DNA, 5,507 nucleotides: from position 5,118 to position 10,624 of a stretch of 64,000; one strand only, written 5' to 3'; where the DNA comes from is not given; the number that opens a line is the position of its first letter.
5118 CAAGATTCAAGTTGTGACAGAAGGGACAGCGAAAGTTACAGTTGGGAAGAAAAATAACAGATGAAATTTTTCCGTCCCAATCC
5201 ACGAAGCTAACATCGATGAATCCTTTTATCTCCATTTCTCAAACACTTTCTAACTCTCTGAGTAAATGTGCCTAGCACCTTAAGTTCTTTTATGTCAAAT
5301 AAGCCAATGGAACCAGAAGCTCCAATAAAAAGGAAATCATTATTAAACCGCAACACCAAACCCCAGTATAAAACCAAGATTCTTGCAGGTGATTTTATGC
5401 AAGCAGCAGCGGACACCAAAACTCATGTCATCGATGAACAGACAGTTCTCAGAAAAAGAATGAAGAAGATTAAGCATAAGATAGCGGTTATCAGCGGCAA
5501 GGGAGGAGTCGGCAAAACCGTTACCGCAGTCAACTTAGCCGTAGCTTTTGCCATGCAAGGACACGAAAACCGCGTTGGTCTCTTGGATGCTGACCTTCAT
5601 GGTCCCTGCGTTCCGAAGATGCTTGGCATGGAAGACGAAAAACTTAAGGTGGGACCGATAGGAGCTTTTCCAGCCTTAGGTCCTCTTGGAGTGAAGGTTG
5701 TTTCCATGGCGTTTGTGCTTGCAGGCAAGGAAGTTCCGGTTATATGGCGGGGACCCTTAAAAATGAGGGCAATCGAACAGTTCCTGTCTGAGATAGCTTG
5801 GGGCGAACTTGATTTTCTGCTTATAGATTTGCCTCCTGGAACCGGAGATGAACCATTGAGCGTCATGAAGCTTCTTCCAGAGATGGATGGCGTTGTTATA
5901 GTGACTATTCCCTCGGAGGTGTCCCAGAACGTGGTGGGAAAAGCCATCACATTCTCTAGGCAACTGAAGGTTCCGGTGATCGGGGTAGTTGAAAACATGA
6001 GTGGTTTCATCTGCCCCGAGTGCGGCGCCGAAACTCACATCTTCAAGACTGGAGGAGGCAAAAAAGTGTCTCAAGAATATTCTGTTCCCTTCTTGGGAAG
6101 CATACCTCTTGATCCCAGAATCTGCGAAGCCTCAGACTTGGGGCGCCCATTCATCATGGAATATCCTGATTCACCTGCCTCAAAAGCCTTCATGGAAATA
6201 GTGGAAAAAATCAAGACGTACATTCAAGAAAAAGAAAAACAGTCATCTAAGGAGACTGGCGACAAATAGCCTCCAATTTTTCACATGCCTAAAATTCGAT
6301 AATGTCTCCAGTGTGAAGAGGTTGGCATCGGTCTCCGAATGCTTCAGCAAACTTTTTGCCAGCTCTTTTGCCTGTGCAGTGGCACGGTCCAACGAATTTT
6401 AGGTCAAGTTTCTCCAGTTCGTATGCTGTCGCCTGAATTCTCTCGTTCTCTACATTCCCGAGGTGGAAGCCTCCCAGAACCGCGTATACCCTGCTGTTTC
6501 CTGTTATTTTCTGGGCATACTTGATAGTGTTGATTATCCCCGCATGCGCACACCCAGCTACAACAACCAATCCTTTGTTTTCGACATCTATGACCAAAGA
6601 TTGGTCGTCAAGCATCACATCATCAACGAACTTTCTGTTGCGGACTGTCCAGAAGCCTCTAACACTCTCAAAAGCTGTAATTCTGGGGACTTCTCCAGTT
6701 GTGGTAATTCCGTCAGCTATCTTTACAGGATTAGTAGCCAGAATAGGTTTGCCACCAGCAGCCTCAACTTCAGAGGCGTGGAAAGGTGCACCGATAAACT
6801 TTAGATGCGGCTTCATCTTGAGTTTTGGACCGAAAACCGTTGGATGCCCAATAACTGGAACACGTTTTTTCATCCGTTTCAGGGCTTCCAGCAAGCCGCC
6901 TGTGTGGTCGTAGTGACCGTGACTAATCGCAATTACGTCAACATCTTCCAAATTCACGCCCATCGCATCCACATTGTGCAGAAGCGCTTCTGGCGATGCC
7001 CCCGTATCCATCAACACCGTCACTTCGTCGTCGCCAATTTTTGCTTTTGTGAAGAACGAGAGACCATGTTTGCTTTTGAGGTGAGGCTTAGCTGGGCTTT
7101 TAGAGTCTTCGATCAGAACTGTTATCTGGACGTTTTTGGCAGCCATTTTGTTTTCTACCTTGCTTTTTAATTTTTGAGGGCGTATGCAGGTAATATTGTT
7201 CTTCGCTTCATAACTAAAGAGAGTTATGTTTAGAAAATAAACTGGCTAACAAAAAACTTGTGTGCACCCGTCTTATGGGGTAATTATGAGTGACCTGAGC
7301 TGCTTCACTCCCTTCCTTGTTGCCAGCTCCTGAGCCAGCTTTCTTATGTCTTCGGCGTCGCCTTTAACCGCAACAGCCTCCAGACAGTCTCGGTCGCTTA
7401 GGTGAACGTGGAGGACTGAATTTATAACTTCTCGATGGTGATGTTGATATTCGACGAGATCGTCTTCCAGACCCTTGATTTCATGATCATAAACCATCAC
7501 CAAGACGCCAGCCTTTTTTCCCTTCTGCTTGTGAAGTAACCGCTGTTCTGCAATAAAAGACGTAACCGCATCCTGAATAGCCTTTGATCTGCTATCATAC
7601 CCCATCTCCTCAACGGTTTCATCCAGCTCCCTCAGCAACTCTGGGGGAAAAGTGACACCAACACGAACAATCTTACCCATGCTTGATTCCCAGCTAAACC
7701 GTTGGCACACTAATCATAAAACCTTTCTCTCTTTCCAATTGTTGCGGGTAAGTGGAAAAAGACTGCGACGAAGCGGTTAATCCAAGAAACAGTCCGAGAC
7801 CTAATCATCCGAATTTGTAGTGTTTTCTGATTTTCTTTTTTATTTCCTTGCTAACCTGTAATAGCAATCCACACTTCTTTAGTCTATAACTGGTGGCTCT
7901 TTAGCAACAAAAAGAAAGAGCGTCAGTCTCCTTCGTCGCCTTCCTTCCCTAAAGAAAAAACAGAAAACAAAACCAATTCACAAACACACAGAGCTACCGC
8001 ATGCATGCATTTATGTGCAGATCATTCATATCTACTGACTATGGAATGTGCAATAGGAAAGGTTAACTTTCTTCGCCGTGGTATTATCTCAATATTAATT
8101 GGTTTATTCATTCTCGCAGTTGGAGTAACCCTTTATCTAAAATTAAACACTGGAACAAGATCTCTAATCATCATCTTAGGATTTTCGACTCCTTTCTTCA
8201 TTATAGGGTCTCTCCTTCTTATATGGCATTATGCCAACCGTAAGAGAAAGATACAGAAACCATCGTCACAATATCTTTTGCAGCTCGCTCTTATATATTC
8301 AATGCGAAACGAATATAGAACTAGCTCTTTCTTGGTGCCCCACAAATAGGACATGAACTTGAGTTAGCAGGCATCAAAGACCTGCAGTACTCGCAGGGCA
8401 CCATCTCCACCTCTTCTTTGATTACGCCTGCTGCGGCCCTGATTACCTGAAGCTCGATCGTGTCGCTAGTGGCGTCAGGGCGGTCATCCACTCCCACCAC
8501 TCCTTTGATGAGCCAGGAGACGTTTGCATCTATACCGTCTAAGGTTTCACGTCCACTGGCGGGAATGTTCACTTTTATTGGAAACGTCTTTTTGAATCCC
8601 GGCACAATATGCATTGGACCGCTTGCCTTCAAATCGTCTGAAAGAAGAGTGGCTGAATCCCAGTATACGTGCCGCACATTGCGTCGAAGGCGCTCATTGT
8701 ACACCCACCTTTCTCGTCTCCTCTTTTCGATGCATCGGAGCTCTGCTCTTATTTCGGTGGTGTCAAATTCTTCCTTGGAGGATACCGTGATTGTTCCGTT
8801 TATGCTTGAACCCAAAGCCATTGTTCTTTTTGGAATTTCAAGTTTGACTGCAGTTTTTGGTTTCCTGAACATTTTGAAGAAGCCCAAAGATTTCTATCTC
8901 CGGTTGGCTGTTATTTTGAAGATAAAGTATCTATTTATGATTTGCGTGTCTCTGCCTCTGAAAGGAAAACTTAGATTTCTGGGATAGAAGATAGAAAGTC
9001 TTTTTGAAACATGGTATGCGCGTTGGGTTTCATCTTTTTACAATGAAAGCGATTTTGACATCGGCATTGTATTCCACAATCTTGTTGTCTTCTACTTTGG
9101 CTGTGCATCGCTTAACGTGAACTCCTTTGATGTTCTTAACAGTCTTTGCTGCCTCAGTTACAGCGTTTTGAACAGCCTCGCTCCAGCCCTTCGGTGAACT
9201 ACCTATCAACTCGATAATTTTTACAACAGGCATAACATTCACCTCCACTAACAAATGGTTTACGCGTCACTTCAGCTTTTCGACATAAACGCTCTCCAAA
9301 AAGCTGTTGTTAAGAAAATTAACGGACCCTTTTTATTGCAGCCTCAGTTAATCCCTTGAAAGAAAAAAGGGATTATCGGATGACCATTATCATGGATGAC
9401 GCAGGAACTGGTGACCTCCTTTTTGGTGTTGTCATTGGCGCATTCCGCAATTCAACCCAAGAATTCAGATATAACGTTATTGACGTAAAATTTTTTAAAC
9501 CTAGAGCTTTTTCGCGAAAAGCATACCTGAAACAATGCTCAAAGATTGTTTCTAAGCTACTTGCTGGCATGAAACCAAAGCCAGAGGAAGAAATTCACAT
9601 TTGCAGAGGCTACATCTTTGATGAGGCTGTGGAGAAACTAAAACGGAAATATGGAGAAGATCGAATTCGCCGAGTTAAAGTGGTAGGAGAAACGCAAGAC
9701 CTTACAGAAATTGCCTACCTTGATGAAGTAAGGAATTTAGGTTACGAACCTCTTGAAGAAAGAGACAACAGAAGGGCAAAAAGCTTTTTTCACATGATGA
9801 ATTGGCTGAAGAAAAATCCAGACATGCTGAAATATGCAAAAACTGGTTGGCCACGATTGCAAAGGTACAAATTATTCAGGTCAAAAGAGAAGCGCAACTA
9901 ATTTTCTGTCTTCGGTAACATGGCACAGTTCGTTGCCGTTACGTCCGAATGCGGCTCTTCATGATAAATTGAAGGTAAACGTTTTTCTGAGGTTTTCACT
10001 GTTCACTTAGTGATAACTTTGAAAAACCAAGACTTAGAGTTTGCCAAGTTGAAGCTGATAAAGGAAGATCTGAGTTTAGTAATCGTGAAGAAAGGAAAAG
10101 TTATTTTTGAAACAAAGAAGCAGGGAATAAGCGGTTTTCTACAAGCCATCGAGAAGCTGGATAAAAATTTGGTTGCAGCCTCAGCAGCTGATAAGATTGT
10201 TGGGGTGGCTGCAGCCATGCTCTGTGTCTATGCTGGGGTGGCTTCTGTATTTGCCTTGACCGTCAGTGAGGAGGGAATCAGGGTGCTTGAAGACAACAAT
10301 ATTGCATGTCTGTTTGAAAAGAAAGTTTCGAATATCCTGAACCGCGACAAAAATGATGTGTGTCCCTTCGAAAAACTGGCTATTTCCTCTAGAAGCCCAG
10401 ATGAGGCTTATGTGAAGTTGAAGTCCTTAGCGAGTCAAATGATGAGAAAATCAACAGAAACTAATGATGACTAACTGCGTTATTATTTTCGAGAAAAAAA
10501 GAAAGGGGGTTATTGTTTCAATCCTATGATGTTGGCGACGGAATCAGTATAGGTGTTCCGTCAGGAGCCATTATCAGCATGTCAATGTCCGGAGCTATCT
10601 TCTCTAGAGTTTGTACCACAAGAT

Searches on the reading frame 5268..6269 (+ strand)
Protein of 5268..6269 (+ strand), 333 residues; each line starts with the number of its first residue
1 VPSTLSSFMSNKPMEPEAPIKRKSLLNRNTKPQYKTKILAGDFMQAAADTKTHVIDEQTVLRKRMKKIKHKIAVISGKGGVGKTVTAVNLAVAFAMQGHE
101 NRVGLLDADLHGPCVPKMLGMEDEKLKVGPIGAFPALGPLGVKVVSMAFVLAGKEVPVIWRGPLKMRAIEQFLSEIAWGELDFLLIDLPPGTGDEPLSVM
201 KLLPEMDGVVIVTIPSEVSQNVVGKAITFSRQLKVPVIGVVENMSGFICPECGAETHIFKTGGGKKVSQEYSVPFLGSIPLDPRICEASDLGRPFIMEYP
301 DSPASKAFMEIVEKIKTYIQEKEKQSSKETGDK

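Call 63: search_protein_families(library=pfam, proteins=[window:5268-6269:+], max_evalue=0.00001)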
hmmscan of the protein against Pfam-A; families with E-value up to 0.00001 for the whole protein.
window:5268-6269:+ (333 aa): 3 families
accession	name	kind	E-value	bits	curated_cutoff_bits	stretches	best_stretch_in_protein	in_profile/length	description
PF10609.15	ParA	-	2.6e-93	312.4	27.1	1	67-315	1-245/246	NUBPL iron-transfer P-loop NTPase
PF01656.29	CbiA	-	9.7e-13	48.6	25.4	1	72-294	1-124/125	CobQ/CobB/MinD/ParA nucleotide binding domain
PF13614.12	AAA_31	-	2.1e-08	34.7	27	1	71-110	3-40/177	AAA domain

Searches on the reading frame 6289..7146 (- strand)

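Call 63: search_protein_families(library=pfam, proteins=[window:6289-7146:-], max_evalue=0.00001)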
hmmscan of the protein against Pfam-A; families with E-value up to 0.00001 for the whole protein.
window:6289-7146:- (285 aa): 2 families
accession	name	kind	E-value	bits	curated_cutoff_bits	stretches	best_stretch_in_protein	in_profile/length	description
PF00753.33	Lactamase_B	-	1.3e-09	38.7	22.7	1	38-142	12-110/196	Metallo-beta-lactamase superfamily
PF12706.13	Lactamase_B_2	-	5.9e-09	36.2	27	1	44-161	3-110/200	Beta-lactamase superfamily domain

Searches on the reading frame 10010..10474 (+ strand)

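Call 64: search_protein_families(library=pfam, proteins=[window:10010-10474:+], max_evalue=0.00001)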
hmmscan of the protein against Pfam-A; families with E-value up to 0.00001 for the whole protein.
window:10010-10474:+ (154 aa): 1 family
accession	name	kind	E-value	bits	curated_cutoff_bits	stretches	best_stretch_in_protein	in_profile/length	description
PF08973.16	TM1506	-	2.1e-32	111.9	27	1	15-138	5-127/130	Domain of unknown function (DUF1893)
